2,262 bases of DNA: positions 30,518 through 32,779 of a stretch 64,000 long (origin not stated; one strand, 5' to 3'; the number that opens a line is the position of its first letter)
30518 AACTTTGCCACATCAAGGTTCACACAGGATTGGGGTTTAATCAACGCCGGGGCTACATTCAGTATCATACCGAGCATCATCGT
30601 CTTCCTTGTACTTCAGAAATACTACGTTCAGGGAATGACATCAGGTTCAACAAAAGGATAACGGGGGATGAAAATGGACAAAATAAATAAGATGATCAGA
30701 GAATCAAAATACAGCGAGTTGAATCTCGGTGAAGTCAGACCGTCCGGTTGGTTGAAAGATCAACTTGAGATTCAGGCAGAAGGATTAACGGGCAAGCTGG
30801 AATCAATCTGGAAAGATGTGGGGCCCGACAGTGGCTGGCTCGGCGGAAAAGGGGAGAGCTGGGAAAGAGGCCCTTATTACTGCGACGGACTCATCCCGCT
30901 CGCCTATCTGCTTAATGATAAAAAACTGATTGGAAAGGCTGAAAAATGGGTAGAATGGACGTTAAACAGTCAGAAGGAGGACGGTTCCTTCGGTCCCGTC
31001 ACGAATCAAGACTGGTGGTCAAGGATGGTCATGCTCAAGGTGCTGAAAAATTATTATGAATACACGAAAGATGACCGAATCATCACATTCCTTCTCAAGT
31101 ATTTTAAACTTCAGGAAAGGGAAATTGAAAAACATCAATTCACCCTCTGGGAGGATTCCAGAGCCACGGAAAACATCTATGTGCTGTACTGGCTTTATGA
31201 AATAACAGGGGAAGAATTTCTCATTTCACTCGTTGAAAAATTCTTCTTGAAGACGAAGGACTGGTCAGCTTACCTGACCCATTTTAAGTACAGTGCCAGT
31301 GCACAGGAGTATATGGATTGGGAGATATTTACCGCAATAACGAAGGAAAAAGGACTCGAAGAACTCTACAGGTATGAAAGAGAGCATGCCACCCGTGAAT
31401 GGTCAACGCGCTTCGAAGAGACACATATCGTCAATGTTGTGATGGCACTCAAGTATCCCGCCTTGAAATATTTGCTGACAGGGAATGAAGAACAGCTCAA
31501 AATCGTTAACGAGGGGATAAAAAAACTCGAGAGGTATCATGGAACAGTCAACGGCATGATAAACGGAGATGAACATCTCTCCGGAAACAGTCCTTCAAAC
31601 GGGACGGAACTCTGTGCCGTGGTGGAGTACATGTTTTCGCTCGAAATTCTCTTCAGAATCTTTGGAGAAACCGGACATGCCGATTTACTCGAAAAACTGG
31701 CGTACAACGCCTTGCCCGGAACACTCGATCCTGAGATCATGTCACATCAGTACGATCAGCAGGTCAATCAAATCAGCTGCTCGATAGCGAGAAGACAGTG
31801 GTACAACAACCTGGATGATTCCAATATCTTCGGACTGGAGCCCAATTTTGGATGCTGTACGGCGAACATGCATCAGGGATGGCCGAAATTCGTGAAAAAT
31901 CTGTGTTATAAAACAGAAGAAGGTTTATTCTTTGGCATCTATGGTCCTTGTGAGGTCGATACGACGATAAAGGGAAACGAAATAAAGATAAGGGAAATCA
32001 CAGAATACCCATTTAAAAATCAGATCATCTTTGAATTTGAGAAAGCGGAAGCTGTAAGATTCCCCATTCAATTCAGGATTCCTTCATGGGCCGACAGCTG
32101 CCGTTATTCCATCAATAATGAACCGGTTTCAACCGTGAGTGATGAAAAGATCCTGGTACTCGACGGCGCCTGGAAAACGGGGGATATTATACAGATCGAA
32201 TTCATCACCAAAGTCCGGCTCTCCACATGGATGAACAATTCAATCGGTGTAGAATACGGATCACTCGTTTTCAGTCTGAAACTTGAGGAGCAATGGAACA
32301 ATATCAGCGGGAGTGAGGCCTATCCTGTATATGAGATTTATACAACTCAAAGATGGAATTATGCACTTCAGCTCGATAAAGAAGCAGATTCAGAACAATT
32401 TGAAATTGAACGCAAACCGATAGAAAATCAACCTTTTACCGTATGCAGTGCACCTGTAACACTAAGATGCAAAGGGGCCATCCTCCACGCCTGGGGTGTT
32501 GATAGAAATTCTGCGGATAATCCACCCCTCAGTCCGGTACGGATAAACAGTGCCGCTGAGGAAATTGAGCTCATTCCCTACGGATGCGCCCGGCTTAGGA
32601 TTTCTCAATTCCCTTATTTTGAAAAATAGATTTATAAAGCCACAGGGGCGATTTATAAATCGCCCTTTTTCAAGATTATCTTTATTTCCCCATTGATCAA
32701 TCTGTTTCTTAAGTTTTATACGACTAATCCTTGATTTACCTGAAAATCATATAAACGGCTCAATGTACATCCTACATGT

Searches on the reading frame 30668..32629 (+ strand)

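Call 85: search_protein_families(library=pfam, proteins=[window:30668-32629:+], max_evalue=0.00001)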
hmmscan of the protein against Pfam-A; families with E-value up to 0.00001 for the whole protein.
window:30668-32629:+ (653 aa): 2 families
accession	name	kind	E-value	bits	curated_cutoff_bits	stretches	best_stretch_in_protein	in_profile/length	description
PF07944.18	Beta-AFase-like_GH127_cat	-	3e-17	63.1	24.9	1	96-408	88-374/376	Beta-L-arabinofuranosidase, GH127 catalytic domain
PF20736.2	Glyco_hydro127M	-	9.9e-14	51.7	24.2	1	421-512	3-93/95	Beta-L-arabinofuranosidase, GH127 middle domain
